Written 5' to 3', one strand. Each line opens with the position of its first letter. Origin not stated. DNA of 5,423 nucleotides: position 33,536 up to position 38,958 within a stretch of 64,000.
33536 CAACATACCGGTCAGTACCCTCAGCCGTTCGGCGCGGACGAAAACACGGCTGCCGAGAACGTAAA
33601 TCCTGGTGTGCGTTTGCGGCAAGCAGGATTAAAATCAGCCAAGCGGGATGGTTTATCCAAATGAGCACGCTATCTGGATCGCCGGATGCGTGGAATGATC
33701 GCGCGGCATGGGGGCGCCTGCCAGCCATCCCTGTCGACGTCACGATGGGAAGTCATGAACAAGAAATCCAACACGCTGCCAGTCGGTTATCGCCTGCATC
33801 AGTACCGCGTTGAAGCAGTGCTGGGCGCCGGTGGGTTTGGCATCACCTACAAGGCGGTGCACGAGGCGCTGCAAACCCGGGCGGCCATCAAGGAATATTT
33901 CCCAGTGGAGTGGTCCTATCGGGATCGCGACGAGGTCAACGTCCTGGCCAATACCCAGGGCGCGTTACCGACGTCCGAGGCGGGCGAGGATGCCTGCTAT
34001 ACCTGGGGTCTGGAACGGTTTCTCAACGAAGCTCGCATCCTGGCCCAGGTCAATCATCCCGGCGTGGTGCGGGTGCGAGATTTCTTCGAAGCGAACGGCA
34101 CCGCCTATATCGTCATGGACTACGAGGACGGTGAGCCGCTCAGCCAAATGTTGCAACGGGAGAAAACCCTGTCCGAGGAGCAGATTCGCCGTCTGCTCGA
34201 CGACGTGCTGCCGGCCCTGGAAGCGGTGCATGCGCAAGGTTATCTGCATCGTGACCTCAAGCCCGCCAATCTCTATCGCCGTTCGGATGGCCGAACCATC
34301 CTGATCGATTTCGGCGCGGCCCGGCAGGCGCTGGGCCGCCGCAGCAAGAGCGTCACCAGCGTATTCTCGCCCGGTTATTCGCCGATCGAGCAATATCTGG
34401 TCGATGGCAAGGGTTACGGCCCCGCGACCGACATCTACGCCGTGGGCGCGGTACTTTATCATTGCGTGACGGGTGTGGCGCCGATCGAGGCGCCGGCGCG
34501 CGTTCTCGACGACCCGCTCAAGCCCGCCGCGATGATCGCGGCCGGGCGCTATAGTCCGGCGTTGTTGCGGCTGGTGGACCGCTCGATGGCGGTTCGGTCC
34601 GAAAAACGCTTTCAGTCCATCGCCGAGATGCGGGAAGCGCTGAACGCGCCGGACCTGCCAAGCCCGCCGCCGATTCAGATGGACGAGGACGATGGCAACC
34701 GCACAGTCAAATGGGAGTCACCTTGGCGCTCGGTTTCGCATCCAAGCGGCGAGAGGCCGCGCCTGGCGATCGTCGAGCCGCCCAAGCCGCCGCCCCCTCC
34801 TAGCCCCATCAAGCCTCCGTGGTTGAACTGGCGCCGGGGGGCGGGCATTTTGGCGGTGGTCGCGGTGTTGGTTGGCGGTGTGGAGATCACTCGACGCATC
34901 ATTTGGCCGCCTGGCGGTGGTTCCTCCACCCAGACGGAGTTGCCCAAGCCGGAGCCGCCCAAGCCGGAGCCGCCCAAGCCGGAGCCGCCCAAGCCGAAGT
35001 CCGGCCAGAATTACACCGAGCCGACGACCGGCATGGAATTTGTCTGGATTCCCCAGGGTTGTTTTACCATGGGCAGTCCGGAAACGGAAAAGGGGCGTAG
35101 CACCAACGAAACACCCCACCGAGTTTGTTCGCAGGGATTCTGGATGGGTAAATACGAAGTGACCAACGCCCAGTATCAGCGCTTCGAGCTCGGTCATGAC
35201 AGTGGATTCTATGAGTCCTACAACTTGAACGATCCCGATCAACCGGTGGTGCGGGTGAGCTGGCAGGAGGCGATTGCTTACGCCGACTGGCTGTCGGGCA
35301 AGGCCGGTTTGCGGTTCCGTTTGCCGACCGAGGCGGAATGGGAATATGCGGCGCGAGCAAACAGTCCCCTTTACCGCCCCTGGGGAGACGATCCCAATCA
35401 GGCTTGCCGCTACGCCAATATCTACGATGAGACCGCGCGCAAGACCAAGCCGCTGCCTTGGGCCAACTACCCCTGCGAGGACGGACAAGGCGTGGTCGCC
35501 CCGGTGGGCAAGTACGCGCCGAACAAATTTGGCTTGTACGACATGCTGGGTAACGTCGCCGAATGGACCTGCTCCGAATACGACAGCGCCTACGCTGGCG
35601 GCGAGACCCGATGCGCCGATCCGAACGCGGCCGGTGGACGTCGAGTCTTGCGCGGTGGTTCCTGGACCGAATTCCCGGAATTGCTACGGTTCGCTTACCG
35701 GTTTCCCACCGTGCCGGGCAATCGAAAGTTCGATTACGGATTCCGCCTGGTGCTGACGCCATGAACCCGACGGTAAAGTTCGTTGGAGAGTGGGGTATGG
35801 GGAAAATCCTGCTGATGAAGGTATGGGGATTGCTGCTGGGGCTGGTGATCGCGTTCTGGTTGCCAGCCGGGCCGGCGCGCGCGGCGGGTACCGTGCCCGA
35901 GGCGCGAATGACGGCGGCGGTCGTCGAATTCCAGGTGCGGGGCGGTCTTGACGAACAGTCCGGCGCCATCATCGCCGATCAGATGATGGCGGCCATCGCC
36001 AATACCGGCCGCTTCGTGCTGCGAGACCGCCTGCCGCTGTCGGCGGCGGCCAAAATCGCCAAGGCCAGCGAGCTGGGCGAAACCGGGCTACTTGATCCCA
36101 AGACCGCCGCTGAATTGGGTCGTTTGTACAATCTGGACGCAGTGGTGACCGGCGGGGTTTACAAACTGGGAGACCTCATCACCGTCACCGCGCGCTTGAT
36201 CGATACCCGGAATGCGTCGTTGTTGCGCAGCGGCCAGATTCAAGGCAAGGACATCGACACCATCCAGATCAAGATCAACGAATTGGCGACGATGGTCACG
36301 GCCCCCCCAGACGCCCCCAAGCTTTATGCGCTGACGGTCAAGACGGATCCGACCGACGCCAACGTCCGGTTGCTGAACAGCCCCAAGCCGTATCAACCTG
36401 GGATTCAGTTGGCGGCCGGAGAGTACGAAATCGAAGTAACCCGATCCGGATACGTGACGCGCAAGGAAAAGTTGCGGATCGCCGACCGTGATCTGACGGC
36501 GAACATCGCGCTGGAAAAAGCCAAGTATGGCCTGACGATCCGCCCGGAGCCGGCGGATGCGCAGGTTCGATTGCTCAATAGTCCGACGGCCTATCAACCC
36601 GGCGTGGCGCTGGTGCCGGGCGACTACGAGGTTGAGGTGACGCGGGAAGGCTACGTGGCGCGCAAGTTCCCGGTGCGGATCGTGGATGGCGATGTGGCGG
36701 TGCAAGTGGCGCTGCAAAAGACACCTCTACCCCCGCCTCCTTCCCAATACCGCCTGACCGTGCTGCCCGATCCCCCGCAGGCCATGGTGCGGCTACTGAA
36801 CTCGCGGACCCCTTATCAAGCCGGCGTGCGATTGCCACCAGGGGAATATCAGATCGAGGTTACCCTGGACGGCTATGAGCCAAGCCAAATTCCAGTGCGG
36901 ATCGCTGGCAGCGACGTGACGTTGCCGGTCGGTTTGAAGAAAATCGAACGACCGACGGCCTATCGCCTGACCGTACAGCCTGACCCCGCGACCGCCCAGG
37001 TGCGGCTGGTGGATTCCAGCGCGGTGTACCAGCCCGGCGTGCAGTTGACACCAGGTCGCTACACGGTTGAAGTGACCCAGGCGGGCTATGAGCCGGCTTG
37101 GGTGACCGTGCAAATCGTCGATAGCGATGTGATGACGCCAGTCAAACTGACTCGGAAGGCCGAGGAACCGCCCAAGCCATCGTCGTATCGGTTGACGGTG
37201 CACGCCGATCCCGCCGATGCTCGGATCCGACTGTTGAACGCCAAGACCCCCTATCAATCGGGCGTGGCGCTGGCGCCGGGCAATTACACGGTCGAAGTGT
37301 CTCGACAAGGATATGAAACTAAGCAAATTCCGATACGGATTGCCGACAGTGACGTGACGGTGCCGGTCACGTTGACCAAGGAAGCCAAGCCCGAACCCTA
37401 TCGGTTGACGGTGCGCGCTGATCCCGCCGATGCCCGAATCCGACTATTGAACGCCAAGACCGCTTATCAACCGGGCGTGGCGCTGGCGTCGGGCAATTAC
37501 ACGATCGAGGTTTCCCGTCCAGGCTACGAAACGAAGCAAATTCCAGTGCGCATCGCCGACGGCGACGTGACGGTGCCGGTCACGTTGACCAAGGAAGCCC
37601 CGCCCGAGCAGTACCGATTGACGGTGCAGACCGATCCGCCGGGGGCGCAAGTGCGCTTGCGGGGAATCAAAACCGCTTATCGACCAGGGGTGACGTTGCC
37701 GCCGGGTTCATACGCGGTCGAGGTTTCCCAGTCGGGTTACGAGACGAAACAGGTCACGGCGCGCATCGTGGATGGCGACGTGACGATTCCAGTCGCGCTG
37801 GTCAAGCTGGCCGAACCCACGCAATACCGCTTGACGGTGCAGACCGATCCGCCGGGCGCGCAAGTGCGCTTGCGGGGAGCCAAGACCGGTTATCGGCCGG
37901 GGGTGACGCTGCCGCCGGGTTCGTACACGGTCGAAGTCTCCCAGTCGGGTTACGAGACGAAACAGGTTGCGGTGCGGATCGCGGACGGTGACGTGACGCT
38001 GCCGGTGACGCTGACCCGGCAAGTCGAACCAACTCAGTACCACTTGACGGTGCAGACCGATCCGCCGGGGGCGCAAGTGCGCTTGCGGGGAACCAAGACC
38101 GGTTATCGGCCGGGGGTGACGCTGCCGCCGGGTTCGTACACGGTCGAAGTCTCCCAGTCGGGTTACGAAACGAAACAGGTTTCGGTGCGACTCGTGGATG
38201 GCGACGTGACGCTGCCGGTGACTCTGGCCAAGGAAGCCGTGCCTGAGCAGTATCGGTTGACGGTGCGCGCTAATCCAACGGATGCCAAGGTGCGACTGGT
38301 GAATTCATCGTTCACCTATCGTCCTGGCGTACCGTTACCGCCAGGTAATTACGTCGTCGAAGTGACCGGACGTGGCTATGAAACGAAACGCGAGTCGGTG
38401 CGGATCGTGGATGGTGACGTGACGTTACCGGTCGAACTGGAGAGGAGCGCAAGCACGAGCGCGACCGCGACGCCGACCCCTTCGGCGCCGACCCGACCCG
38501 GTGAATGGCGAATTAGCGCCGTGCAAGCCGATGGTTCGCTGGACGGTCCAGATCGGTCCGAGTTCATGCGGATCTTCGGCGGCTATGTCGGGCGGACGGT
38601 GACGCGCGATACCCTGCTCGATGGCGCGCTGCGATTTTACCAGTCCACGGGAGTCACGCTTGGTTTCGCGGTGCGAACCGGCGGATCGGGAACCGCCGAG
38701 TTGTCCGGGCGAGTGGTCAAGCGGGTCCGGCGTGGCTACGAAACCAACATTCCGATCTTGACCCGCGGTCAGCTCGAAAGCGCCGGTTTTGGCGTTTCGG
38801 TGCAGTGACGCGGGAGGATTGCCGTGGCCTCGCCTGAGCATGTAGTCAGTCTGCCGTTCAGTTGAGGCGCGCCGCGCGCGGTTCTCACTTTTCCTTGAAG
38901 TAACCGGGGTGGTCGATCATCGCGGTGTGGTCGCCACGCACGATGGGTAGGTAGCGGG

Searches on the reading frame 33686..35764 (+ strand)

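Call 3: search_protein_families(library=pfam, proteins=[window:33686-35764:+], max_evalue=0.01)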
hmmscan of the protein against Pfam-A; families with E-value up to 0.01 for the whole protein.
window:33686-35764:+ (692 aa): 6 families
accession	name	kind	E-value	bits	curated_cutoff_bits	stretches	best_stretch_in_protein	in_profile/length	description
PF03781.23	FGE-sulfatase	-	2.1e-51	175.5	23.3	1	451-689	4-254/255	Sulfatase-modifying factor enzyme 1-like domain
PF00069.31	Pkinase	-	7.8e-38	130.8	31.7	1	40-269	1-199/263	Protein kinase domain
PF07714.23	PK_Tyr_Ser-Thr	-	2.7e-14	53.5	23.1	1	110-268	46-206/258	Protein tyrosine and serine/threonine kinase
PF03109.22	ABC1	-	2e-07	30.9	22.9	1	136-216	139-218/244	ABC1 atypical kinase-like domain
PF01636.29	APH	-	2.4e-06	27.9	23.2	0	110-183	38-109/239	Phosphotransferase enzyme family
PF06293.20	Kdo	-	0.00017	21.5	21.3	1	142-219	94-177/207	Lipopolysaccharide kinase (Kdo/WaaP) family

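Call 58: search_protein_families(library=ncbifam, proteins=[window:33755-35764:+], max_evalue=0.001)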
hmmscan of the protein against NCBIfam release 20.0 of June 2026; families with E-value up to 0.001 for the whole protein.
window:33755-35764:+ (669 aa): 26 families (the best 25 are shown)
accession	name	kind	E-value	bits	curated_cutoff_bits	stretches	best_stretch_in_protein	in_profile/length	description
NF047741.1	antiphage_MADS6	equivalog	1.5e-39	136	460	3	145-300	302-461/612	methylation-associated defense system protein kinase MAD6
NF033483.0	PknB_PASTA_kin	equivalog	5.7e-38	131.3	450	1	86-300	51-269/563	Stk1 family PASTA domain-containing Ser/Thr kinase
TIGR03525.2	GldK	equivalog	5.4e-36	124.8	350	2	495-667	219-405/408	T9SS ring complex lipoprotein PorK/GldK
NF051459.1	pyoverdine_PvdO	equivalog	6.3e-33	114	500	1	414-666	21-277/280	dihydropyoverdine dehydrogenase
NF038150.1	lanthi_synth_IV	equivalog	2.9e-27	95.4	650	1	88-302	238-459/851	class IV lanthionine synthetase LanL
NF052427.1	StpK7MSMEG_1200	equivalog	7.9e-27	94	900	1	71-295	40-264/601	serine/threonine protein kinase StpK7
TIGR03440.2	egtB_TIGR03440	equivalog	2.5e-23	82.8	360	1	492-665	270-412/413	ergothioneine biosynthesis protein EgtB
NF038151.1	lanthi_synth_III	equivalog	1.7e-19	69.8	575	1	76-248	257-433/833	class III lanthionine synthetase LanKC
NF009651.0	PRK13184.1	equivalog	1e-18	66.8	839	1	87-297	47-288/932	serine/threonine-protein kinase PknD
TIGR03903.1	TOMM_kin_cyc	equivalog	2.1e-18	65.6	705.75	1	87-244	23-189/1267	TOMM system kinase/cyclase fusion protein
NF041186.1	SenA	equivalog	6.8e-18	65.2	420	1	493-666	268-381/382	selenoneine synthase SenA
NF033442.0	BREX_PglW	equivalog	1.1e-17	63.2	990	1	87-295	553-765/1391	BREX system serine/threonine kinase PglW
TIGR03524.1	GldJ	equivalog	6.7e-17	61.4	458.2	2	506-609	249-365/559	gliding motility lipoprotein GldJ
NF053615.1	SerThrKinAfsKStmc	equivalog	2.1e-10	39.9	1300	1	138-245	108-214/809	protein serine/threonine kinase AfsK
TIGR03530.1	GldJ_short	equivalog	1.6e-09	37.2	382.9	0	575-609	283-317/396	gliding motility lipoprotein GldJ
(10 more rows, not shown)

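Call 84: search_protein_families(library=padloc, proteins=[window:33755-35764:+], max_evalue=0.001)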
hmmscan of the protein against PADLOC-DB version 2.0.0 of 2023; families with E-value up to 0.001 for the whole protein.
window:33755-35764:+ (669 aa): 34 families (the best 25 are shown)
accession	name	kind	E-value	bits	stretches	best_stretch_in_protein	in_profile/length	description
PDLC04042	PD-T4-6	-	2.6e-49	166.5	1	87-300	54-273/292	-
PDLC04044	PD-T4-6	-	1.1e-45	154.4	1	86-305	81-298/372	-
PDLC04138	mad6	-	2.8e-44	150.1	1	14-295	50-309/659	mads_6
PDLC04053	PD-T4-6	-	7.2e-42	141.9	1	87-299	54-271/311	-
PDLC04062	PD-T4-6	-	1e-41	141.5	1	16-298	33-292/450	-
PDLC04061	PD-T4-6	-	2.1e-41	141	1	87-426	61-422/510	-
PDLC04054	PD-T4-6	-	5.2e-40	135.9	1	87-332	55-301/347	-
PDLC04045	PD-T4-6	-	9.3e-40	134.6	1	85-298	81-297/350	-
PDLC04039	PD-T4-6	-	1.8e-38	130.7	1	87-298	59-274/458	-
PDLC04043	PD-T4-6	-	4.5e-37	126.2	1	86-297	59-275/452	-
PDLC04047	PD-T4-6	-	1.9e-36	123.8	1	86-297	55-270/327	-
PDLC04051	PD-T4-6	-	8.4e-36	121.9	1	16-297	33-292/476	-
PDLC04041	PD-T4-6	-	1.5e-35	121.3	2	87-297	73-291/443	-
PDLC04060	PD-T4-6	-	3.6e-35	119.8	1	87-298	53-268/486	-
PDLC04064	PD-T4-6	-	7.4e-33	112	2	86-297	64-278/369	-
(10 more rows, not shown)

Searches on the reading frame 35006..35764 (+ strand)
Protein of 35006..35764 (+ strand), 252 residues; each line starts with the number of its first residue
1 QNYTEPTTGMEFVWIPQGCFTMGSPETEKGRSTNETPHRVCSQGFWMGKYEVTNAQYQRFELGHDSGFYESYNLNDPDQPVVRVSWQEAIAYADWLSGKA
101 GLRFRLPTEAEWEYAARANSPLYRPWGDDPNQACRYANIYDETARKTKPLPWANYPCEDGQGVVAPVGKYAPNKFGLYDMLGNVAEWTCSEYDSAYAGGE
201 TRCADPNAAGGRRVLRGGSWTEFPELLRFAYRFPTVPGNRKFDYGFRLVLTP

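Call 53: search_solved_structures(query=window:35006-35764:+, show_alignments=2, max_evalue=1e-10)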
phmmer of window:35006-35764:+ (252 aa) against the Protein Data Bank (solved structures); distinct sequences matched with E-value up to 1e-10: 22.
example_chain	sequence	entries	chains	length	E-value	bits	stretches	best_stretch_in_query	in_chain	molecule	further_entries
2aft_X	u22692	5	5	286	3.2e-27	99.4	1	71-248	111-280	Sulfatase modifying factor 1 | Sulfatase-modifying factor 1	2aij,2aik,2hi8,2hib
31dc_A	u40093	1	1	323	4.8e-27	98.8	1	71-248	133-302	Formylglycine-generating enzyme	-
2afy_X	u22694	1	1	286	7.8e-27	98.1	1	71-248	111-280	Sulfatase modifying factor 1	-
2aii_X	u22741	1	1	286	9.6e-27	97.8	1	71-248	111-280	Sulfatase modifying factor 1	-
1y1e_X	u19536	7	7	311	1.2e-26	97.5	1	71-248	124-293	C-alpha-formyglycine-generating enzyme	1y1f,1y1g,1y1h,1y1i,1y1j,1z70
5ssy_A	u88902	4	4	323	1.4e-26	97.3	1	71-248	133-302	Formylglycine-generating enzyme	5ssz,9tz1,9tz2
5ssx_A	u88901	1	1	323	3.1e-26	96.1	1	71-248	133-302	Formylglycine-generating enzyme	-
8aru_A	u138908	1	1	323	7.6e-26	94.9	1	71-248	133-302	Formylglycine-generating enzyme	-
5hha_A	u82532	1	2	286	1.3e-23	87.5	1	76-248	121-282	PvdO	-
9p6h_B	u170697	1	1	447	4.9e-23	85.6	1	77-251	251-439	Lipoprotein, putative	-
9myj_B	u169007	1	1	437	5.5e-23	85.5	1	77-251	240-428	Lipoprotein, putative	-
9mzu_A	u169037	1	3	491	6.5e-23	85.2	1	77-251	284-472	PorK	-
9ots_A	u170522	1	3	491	6.5e-23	85.2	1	77-251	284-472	Por secretion system protein porK/gldK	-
6muj_A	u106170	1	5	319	2.8e-21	79.8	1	76-248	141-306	Formylglycine-generating enzyme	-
2q17_A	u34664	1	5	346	3.6e-21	79.5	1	76-248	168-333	formylglycine generating enzyme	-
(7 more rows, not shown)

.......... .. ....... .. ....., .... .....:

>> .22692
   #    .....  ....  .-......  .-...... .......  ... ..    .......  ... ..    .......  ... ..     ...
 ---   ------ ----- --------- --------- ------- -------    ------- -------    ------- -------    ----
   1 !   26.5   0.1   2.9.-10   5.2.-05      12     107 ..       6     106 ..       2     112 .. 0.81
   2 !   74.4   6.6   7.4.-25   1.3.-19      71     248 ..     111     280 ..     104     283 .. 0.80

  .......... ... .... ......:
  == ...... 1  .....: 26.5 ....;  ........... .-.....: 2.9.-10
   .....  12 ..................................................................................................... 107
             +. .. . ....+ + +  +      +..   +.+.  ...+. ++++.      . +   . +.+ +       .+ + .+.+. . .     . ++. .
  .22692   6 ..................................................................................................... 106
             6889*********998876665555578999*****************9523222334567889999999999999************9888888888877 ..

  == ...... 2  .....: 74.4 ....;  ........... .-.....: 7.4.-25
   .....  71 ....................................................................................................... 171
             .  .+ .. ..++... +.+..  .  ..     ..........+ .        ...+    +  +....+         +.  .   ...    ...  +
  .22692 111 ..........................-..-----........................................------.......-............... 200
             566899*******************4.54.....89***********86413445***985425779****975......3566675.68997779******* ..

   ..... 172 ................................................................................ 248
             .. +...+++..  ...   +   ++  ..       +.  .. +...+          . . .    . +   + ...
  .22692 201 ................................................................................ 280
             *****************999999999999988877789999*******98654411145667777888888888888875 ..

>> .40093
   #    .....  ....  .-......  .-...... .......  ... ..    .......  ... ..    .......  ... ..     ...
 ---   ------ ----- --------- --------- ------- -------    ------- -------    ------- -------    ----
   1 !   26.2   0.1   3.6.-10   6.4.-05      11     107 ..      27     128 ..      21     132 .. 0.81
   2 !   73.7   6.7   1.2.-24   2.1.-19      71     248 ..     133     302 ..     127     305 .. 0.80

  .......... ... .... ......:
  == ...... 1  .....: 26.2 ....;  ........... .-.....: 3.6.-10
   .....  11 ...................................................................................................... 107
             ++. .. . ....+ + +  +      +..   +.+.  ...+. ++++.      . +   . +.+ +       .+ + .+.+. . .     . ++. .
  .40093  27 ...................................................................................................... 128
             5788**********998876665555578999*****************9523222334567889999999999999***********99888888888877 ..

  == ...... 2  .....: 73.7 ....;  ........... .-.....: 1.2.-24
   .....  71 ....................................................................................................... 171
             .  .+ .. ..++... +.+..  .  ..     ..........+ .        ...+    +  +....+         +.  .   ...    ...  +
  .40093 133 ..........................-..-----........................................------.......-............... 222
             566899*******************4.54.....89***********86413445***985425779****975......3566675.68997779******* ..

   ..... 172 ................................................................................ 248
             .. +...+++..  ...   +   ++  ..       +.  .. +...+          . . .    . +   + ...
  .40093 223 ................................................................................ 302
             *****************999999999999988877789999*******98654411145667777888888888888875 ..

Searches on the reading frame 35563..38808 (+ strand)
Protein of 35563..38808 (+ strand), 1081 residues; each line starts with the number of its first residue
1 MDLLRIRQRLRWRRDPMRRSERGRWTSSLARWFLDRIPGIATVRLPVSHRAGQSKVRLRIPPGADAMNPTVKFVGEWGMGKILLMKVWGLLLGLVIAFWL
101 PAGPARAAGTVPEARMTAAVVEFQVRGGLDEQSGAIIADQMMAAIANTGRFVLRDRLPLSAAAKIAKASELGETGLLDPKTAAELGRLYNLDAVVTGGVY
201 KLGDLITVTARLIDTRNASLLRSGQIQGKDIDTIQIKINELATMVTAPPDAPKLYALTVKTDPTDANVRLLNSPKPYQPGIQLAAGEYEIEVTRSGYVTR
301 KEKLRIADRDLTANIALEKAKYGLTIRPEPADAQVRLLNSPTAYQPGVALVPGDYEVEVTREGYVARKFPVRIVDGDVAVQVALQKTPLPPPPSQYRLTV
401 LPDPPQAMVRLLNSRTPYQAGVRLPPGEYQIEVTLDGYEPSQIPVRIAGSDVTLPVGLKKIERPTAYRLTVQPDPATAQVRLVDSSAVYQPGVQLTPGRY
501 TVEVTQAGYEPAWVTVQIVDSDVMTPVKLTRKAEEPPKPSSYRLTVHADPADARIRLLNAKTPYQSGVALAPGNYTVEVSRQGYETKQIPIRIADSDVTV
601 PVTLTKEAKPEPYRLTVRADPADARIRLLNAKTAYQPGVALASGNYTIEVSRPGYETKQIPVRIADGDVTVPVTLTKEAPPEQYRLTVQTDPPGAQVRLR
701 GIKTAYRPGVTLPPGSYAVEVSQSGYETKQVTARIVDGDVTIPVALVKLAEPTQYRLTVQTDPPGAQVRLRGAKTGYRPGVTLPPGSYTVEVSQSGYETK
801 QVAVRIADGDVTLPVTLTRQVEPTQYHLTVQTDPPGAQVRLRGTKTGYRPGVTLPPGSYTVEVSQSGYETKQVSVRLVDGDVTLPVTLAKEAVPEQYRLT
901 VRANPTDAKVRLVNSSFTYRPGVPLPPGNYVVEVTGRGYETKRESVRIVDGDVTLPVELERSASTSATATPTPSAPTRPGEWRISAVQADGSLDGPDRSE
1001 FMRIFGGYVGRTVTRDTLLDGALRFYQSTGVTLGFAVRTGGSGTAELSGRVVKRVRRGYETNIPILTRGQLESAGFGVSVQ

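Call 3: search_protein_families(library=pfam, proteins=[window:35563-38808:+], max_evalue=0.01)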
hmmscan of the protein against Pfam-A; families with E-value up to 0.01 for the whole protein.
window:35563-38808:+ (1081 aa): 25 families
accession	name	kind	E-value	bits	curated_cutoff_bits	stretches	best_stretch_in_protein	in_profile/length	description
PF08308.17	PEGA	-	1.4e-44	150.3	20.8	4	826-883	2-62/71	PEGA domain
PF13620.12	CarboxypepD_reg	-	1.3e-37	128.4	32.3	3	853-884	44-77/82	Carboxypeptidase regulatory-like domain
PF13715.12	CarbopepD_reg_2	-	3e-24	85.3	32.2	0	854-889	41-77/88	CarboxypepD_reg-like domain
PF07550.17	Shr-like_HID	-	1.3e-19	70.9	22.3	0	569-591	57-79/82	Heme-binding protein Shr-like, Hb-interacting domain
PF17375.8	DUF5397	-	1.6e-15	57.1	26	0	726-766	23-63/64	Family of unknown function (DUF5397)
PF20608.4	Phage_tube_C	-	2.2e-13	50.8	24.1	0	484-520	44-80/82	Phage tail tube protein C-terminal domain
PF21461.3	HL_N-beta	-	2.5e-09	37.2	27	0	640-664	33-57/57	Hyaluronate lyase, N-terminal beta-sheet domain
PF14344.12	DUF4397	-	1.1e-08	36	30.6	0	852-916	37-110/119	Domain of unknown function (DUF4397)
PF14900.11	DUF4493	-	3.4e-08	34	27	0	843-886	49-93/226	Domain of unknown function (DUF4493)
PF07495.19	Y_Y_Y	-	8.5e-08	32.4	26.6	0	924-937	34-47/65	Y_Y_Y domain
PF09430.16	EMC7_beta-sandw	-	8.9e-08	32.8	26.6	0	783-810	36-63/122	ER membrane protein complex subunit 7, beta-sandwich domain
PF16405.10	DUF5013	-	1e-07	32.7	28.5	0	852-887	69-107/149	Domain of unknown function (DUF5013)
PF13954.11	PapC_N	-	1.7e-07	31.7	27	0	564-596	20-52/146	PapC N-terminal domain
PF22981.1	RM2_Med14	-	3.1e-07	30.6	27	0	534-554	32-52/80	Mediator of RNA polymerase II transcription subunit 14, RM2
PF05986.19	ADAMTS_spacer1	-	1.1e-05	26.2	23.6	0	773-827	10-64/115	ADAM-TS Spacer 1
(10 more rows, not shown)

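Call 58: search_protein_families(library=ncbifam, proteins=[window:35761-38808:+], max_evalue=0.001)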
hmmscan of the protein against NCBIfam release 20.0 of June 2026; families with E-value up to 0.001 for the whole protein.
window:35761-38808:+ (1015 aa): 5 families
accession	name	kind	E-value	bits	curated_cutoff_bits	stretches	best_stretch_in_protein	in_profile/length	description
NF005176.1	PRK06655.1-1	equivalog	1.5e-06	28.2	230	0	785-817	135-167/197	flagellar hook assembly protein FlgD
NF038127.1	FDP_fam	subfamily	3.5e-05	24.3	29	0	715-742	94-119/150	DVUA0089 family protein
NF052345.1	S_layer_anammox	exception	4.2e-05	21.1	1400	0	720-833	1359-1494/1596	Kustd1514 family S-layer glycoprotein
TIGR03769.1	P_ac_wall_RPT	domain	0.00014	22.3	30.9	0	719-742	12-34/41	TIGR03769 domain-containing protein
NF011232.0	PRK14639.1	equivalog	0.00072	19.9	193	0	576-592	61-77/141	ribosome maturation factor RimP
